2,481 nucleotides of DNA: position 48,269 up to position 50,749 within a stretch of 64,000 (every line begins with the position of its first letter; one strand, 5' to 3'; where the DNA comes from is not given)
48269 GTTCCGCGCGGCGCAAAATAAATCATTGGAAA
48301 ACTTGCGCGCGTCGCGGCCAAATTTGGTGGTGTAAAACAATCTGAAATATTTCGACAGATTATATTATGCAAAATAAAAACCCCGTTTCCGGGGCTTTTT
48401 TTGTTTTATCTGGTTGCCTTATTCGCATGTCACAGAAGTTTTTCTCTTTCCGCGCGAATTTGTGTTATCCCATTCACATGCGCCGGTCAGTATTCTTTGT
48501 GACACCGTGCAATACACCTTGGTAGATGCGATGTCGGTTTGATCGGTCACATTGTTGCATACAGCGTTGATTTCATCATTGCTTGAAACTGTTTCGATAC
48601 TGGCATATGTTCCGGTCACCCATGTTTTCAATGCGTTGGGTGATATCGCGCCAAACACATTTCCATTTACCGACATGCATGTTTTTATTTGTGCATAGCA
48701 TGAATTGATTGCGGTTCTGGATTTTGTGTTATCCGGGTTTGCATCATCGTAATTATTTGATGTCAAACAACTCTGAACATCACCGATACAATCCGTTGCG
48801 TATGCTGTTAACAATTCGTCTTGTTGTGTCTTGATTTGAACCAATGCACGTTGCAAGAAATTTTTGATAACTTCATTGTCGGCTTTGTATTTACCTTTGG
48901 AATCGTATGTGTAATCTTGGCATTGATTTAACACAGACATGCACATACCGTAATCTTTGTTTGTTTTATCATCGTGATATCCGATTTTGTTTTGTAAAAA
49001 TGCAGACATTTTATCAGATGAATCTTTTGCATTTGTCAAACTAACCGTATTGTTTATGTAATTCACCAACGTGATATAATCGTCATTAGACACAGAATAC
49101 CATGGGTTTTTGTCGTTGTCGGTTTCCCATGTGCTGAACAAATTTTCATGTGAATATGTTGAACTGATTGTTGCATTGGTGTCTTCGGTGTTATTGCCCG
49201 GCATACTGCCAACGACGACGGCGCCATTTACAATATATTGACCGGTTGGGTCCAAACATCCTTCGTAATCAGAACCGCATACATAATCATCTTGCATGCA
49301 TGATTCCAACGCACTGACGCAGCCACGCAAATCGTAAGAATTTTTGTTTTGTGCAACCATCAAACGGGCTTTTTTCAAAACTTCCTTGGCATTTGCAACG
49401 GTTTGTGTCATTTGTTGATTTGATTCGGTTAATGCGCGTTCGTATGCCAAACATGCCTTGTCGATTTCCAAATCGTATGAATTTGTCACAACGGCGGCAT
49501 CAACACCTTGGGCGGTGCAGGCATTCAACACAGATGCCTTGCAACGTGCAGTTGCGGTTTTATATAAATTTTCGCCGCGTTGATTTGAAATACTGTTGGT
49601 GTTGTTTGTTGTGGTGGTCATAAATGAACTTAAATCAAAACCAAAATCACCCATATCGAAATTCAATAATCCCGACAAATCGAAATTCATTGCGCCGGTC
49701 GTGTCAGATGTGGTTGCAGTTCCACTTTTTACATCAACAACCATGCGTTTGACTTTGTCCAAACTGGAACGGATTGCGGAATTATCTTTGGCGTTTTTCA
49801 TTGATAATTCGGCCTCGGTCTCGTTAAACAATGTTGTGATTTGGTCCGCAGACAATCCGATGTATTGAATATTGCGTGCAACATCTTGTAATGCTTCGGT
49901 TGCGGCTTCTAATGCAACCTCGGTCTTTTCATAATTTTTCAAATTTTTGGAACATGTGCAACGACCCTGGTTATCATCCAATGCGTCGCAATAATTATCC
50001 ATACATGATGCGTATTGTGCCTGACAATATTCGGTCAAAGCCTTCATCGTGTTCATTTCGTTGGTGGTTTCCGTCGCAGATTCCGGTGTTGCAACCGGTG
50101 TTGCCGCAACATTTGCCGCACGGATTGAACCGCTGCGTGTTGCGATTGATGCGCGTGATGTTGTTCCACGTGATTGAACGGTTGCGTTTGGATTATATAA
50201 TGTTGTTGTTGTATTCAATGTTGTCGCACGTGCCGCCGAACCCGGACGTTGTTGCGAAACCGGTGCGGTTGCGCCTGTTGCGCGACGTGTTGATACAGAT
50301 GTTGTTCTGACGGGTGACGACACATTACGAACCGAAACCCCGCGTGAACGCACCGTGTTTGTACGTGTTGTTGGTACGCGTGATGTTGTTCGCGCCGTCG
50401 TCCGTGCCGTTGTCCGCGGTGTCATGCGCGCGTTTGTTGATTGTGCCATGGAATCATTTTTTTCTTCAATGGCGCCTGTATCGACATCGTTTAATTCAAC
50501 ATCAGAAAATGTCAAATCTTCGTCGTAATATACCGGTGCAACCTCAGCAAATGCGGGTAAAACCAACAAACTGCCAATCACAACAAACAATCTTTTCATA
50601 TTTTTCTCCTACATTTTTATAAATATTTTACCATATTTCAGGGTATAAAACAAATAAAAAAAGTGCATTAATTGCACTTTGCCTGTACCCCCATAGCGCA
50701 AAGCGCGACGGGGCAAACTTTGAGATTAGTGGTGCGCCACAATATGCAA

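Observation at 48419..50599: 726-aa secreted protein with a Thr/Arg repeat region and ~30 paired cysteines in place of the dcw cluster after mraZ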

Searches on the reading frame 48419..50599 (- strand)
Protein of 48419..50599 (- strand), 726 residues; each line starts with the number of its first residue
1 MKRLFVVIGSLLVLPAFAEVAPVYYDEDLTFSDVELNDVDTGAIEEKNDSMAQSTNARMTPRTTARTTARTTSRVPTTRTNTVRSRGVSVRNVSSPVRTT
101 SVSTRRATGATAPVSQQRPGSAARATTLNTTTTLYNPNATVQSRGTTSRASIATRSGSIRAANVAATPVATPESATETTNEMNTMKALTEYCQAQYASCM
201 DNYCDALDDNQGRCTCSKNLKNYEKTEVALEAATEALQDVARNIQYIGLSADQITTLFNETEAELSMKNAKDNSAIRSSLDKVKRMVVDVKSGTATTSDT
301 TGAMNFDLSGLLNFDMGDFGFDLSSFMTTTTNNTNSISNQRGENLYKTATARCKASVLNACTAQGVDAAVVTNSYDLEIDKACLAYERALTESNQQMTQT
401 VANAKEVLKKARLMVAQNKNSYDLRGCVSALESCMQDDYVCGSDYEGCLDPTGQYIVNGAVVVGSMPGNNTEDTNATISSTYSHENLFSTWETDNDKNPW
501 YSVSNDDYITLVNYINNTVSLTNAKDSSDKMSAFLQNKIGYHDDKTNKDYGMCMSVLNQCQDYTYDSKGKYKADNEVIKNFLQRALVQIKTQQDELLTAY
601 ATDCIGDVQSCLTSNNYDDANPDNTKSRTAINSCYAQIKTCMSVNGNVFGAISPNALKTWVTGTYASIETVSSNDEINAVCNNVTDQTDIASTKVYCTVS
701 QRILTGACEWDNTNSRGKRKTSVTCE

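Call 4: search_protein_families(library=pfam, proteins=[window:48419-50599:-], max_evalue=10)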
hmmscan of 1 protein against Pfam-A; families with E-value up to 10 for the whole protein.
window:48419-50599:- (726 aa): 0 families
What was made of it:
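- On Chlamydial OmcB / Chlam_OMP6: No Pfam family at E up to 10 (call 4).
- On Type V secretion (autotransporter, inverse autotransporter, TpsA): No Pfam hit (call 4).
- Closest known: Chlamydial cysteine-rich outer membrane complex protein OmcB. Different: No sequence relationship: no Pfam hit even at E up to 10 (call 4).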

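Call 5: search_protein_families(library=ncbifam, proteins=[window:48419-50599:-], max_evalue=10)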
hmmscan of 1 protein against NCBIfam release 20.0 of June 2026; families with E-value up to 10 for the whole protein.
window:48419-50599:- (726 aa): 0 families

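Call 6: find_homologous_proteins(query=window:48419-50599:-, max_evalue=0.001)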
Query window:48419-50599:- (726 aa): 1170 proteins with E <= 0.001 among 8000 candidates; the best 120 are listed.
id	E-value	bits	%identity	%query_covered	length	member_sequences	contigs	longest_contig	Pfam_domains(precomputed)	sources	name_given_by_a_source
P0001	0.0e+0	1580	99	100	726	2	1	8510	-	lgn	-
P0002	0.0e+0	1572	99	100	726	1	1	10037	-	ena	-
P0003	0.0e+0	1368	85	100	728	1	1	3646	-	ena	-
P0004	0.0e+0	1256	79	98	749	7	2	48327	-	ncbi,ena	-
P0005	0.0e+0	1198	76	98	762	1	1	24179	-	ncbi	-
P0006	0.0e+0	1180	75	98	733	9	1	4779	-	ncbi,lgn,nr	ncbi:MAG: hypothetical protein KBT14_00085 [Proteobacteria bacterium]|nr:hypothetical protein [Candi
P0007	0.0e+0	1157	75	98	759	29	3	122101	-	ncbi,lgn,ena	-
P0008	0.0e+0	1120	73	98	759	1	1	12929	-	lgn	-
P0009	0.0e+0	1055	69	99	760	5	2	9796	-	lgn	-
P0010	0.0e+0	1037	67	98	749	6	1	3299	-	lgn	-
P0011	0.0e+0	1032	68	98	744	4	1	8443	-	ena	-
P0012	0.0e+0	1023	68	98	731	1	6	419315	-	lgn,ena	-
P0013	0.0e+0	1020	65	99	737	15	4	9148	-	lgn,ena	-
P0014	0.0e+0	1018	66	98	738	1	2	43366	-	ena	-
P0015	0.0e+0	1014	68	98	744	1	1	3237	-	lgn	-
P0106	5.4e-189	648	48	92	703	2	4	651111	-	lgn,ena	-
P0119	4.3e-188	645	49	91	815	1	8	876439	-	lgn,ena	-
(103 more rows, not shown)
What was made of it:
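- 48419..50599 (-): Complete gene for the 726-aa protein (type A member of the superfamily), stop codon included. 99-48% identical full-length orthologs (call 6).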

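Call 11: find_encoding_contigs(protein=P0119, flank=10000, max_places=2)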
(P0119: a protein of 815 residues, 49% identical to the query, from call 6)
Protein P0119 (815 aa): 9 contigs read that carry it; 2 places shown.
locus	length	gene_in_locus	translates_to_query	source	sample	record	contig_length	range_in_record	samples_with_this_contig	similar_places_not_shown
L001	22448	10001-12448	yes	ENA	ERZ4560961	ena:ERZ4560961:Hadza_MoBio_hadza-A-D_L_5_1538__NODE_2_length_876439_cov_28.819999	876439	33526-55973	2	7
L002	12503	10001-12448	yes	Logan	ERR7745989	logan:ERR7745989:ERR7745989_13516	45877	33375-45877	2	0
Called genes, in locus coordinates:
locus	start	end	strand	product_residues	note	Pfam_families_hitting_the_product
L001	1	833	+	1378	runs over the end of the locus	PF04563:RNA_pol_Rpb2_1, PF04561:RNA_pol_Rpb2_2, PF04565:RNA_pol_Rpb2_3, PF10385:RNA_pol_Rpb2_45, PF00562:RNA_pol_Rpb2_6, PF04560:RNA_pol_Rpb2_7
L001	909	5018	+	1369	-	PF04997:RNA_pol_Rpb1_1, PF00623:RNA_pol_Rpb1_2, PF04983:RNA_pol_Rpb1_3, PF05000:RNA_pol_Rpb1_4, PF04998:RNA_pol_Rpb1_5, PF21668:RPOC_hybrid (faint)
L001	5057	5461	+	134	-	-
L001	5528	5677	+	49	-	PF01783:Ribosomal_L32p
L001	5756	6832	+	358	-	PF02504:FA_synthesis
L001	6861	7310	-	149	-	PF02381:MraZ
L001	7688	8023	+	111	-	-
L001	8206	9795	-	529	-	PF13091:PLDc_2, PF00614:PLDc (weak)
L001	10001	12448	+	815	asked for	-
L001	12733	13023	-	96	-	PF18291:HU-HIG, PF00216:Bac_DNA_binding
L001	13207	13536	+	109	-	-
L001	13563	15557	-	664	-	PF05649:Peptidase_M13_N, PF01431:Peptidase_M13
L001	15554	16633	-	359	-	PF04055:Radical_SAM, PF06969:HemN_C (faint)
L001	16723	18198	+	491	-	PF17251:Pom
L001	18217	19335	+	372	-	PF13406:SLT_2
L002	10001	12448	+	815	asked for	-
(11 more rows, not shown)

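Call 12: find_encoding_contigs(protein=P0106, flank=10000, max_places=2)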
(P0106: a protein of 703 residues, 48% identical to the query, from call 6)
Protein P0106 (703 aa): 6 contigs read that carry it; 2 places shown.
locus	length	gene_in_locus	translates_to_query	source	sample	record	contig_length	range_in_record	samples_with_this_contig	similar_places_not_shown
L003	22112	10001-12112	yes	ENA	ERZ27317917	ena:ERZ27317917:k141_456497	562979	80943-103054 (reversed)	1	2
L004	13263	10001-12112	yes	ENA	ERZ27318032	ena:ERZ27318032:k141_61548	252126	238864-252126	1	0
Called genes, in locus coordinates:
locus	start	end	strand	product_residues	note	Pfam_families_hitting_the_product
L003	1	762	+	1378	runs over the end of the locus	PF04563:RNA_pol_Rpb2_1, PF04561:RNA_pol_Rpb2_2, PF04565:RNA_pol_Rpb2_3, PF10385:RNA_pol_Rpb2_45, PF00562:RNA_pol_Rpb2_6, PF04560:RNA_pol_Rpb2_7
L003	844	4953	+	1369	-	PF04997:RNA_pol_Rpb1_1, PF00623:RNA_pol_Rpb1_2, PF04983:RNA_pol_Rpb1_3, PF05000:RNA_pol_Rpb1_4, PF04998:RNA_pol_Rpb1_5, PF21668:RPOC_hybrid (faint)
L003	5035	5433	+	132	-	-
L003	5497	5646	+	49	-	PF01783:Ribosomal_L32p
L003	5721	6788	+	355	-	PF02504:FA_synthesis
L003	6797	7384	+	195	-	-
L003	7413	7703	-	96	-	PF18291:HU-HIG (weak), PF00216:Bac_DNA_binding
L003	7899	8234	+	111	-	-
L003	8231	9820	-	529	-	PF13091:PLDc_2, PF00614:PLDc (weak)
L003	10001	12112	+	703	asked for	-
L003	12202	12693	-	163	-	PF02381:MraZ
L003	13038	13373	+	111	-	-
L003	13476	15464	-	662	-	PF05649:Peptidase_M13_N, PF01431:Peptidase_M13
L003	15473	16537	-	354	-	PF04055:Radical_SAM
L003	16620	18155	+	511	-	PF17251:Pom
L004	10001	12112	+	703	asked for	-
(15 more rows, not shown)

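Call 14: find_related_loci(query=A1, collection=genome_contigs, flank=10000)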
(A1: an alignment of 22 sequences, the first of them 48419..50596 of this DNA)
Query A1 (725 aa) in genome_contigs; peptide patterns used: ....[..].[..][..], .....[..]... (x = any residue, [..] = any of these).
304 stretches matched a pattern; 290 encode a relative of the query (tblastn E <= 1e-3); the best 80 are kept; 80 distinct loci.
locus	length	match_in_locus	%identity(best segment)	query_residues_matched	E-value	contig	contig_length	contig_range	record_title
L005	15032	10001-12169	79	1-709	0e+0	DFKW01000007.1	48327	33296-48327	MAG TPA_asm: Alphaproteobacteria bacterium UBA3635 UBA3635_contig_1351, whole genome shotgun sequence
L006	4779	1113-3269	75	1-711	0e+0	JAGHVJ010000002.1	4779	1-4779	MAG: Candidatus Enterousia onthequi isolate E5_MB2_19 c_000001215540, whole genome shotgun sequence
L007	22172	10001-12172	75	14-709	0e+0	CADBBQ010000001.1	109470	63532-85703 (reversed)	MAG: uncultured proteobacterium isolate RUG13827 genome assembly, contig: RUG13827_asm_1, whole genome shotgun sequence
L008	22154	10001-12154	68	14-710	0e+0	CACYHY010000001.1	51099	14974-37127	MAG: uncultured proteobacterium isolate RUG11963 genome assembly, contig: RUG11963_asm_1, whole genome shotgun sequence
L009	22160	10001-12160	66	14-711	0e+0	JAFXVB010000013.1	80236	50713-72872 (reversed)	MAG: Alphaproteobacteria bacterium isolate RGIG6772 Sheep_Rumen-3__c327213, whole genome shotgun sequence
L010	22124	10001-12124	66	14-709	0e+0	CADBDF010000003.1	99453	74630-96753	MAG: uncultured proteobacterium isolate RUG13870 genome assembly, contig: RUG13870_asm_3, whole genome shotgun sequence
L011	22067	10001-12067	67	14-696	0e+0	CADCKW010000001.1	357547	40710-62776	MAG: uncultured proteobacterium isolate RUG14746 genome assembly, contig: RUG14746_asm_1, whole genome shotgun sequence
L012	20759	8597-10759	65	14-721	0e+0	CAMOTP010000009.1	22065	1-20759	MAG: uncultured Alphaproteobacteria bacterium isolate SRR873606_bin.101_metaWRAP_v1.3_MAG genome assembly, contig: NODE_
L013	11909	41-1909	71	77-710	0e+0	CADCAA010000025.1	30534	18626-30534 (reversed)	MAG: uncultured proteobacterium isolate RUG14456 genome assembly, contig: RUG14456_asm_25, whole genome shotgun sequence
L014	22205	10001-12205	62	14-723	0e+0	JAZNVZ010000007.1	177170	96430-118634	MAG: Candidatus Enterousia sp. isolate T1900044786_TS20190252.MAGScoT_cleanbin_000030 SGB_2617_k141_787558, whole genome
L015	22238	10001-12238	64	1-712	0e+0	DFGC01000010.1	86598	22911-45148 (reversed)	MAG TPA_asm: Alphaproteobacteria bacterium UBA3760 UBA3760_contig_1874, whole genome shotgun sequence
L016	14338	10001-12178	50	14-722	0e+0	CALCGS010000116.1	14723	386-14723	MAG TPA_asm: uncultured Alphaproteobacteria bacterium isolate SRR6425747_bin.65_CONCOCT_v1.1_MAG genome assembly, contig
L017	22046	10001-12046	52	1-664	0e+0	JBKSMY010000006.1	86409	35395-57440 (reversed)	MAG: Alphaproteobacteria bacterium isolate KS320-82 k141_2534286, whole genome shotgun sequence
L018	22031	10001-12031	49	1-660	0e+0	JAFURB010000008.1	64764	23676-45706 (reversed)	MAG: Alphaproteobacteria bacterium isolate RGIG4748 Roe_deer_Rectum.Co__c834154, whole genome shotgun sequence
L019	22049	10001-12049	51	1-661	0e+0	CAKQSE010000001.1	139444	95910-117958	MAG: uncultured Alphaproteobacteria bacterium isolate REFINED_METABAT215_TOP10_CONTIGS_1500_ASSEMBLY_K77_MERGED__Hadza_M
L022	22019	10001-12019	51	1-661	0e+0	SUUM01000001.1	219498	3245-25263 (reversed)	MAG: Alphaproteobacteria bacterium isolate SIG46 NODE_180_length_219498_cov_7.274562, whole genome shotgun sequence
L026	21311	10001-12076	48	1-661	0e+0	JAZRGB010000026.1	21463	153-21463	MAG: Candidatus Enterousia sp. isolate T1900045493_YK20190187.MAGScoT_cleanbin_000028 SGB_7394_k141_2119346, whole genom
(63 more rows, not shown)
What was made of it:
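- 48419..50599 (-): Present in at least 290 GTDB species genomes (call 14).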

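Call 20: search_solved_structures(query=A2, max_evalue=10, show_alignments=2)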
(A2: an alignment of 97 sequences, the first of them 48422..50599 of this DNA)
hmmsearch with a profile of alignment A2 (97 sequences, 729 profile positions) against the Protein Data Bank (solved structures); distinct sequences matched with E-value up to 10: 3.
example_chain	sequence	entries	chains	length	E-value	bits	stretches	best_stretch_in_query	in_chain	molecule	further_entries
7qn5_A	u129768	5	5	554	1.8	10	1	11-182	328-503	Gamma-aminobutyric acid receptor subunit alpha-4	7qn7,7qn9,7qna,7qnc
7z3n_C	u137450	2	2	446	5.2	8.5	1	29-164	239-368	Putative ribosome associated protein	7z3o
7aoi_BB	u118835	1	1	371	6.6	8.2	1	62-144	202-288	mL68,mL68,mL68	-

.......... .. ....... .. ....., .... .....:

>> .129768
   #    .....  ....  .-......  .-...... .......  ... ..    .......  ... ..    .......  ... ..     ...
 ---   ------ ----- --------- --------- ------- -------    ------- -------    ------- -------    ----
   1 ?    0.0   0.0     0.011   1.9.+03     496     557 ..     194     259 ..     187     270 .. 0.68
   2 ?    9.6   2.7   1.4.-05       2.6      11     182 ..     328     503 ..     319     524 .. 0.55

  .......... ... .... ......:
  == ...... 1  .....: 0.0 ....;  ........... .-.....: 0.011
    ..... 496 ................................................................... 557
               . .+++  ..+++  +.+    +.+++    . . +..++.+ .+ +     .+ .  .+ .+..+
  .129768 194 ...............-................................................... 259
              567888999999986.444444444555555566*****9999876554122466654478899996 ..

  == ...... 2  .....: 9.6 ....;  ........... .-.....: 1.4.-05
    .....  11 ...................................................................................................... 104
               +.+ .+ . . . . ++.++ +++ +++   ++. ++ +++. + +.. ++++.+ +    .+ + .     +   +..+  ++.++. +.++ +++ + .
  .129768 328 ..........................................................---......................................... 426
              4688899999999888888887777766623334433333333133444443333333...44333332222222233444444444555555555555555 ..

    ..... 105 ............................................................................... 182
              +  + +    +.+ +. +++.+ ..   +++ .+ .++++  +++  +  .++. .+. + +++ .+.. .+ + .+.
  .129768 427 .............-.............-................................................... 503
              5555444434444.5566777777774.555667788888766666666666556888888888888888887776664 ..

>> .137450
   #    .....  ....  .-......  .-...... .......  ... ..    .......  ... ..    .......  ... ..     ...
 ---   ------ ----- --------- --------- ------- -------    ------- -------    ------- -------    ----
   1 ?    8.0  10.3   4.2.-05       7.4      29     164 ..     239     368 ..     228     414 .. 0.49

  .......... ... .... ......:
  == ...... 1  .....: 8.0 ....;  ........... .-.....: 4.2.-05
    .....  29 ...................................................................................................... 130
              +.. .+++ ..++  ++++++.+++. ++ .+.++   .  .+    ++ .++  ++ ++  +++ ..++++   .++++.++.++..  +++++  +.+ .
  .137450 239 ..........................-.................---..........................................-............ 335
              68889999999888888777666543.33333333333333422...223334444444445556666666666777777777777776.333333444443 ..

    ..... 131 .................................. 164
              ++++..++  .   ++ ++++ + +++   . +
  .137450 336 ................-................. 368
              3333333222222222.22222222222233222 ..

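Call 21: search_protein_families(library=phrogs, proteins=[window:48422-50599:-], max_evalue=1)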
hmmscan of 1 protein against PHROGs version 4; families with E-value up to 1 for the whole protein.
window:48422-50599:- (726 aa): 2 families
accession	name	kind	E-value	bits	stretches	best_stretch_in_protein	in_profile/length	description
phrog_13110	-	unknown function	0.011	16.6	1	221-312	18-105/154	-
phrog_12330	-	unknown function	0.15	13.6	0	354-416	39-99/106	-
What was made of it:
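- On Phage or mobile-element protein: PHROG hits were non-significant (call 21).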

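Call 25: predict_structure(alignment_id=A2)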
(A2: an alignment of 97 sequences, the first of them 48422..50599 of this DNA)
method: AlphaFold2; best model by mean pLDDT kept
length: 726 residues; sequences in the alignment: 97
mean_pLDDT: 66.0   pTM: 0.46
mean pLDDT of the five models: 66.0, 63.9, 63.1, 61.4, 58.9
residues with pLDDT >= 90: 148; 70-90: 253; 50-70: 87; < 50: 238
segments of 3 or more residues with pLDDT < 50: 1-60, 62-171, 289-338, 471-482
pLDDT, mean of each block of 10 residues (from residue 1): 42 37 34 33 30 31 31 29 29 28 30 31 28 34 30 27 32 56 76 82 61 56 72 79 67 75 72 60 62 33 34 37 39 44 70 84 83 77 78 81 80 65 88 92 92 88 75 44 71 89 90 92 90 94 91 91 88 93 94 90 89 91 87 88 64 73 84 91 92 87 90 93 88
secondary structure, 60 per line:
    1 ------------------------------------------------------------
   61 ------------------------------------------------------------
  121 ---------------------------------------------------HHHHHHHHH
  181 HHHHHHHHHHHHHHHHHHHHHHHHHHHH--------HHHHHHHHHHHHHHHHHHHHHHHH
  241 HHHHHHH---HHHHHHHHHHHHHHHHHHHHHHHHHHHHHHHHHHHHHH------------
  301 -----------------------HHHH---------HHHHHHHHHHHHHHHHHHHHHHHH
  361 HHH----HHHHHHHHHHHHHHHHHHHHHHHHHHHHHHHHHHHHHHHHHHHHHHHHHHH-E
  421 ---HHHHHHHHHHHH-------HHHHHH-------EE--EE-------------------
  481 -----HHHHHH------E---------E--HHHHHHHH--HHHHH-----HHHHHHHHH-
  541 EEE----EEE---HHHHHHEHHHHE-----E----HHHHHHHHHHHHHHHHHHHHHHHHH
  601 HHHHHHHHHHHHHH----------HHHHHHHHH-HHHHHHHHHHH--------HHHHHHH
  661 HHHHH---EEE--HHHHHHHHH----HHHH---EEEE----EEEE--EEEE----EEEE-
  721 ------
elements in order (helices of 4 or more, strands of 3 or more residues): H172-208 H217-247 H251-288 H324-327 H337-363 H368-418 H424-435 H443-448 H486-491 H511-518 H521-525 H531-539 E541-543 E548-550 H554-559 H561-564 H576-614 H625-633 H635-645 H654-665 E669-671 H674-682 H687-690 E694-697 E702-705 E708-711 E716-719
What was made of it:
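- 50450..50545 (-): Acidic mature N-terminus, residues 19-50 (11 D+E, 1 K/R); begins with the conserved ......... Predicted disordered (call 25).
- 49736..50044 (-): Helical Cys domain I, residues 186-288, with the hallmark C192-x6-C199-M-D-x2-C204-x9-C214-x-C216 motif. Helices 172-288 in the model (call 25).
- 49334..49585 (-): Helical Cys domain II, residues 339-422 (C353, C361, C383); the best-conserved part of the core. Helices 337-418 (call 25).
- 48422..48604 (-): Variable C-terminal tail, residues 666-726 (4 Cys; four short beta-strands); the position where relatives carry extensions of up to 1677 aa. Strands at 694-719 (call 25).
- No route across the outer membrane and no anchor was identified: there is no beta-barrel, lipobox, autotransporter or known sorting motif (calls 4, 25).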
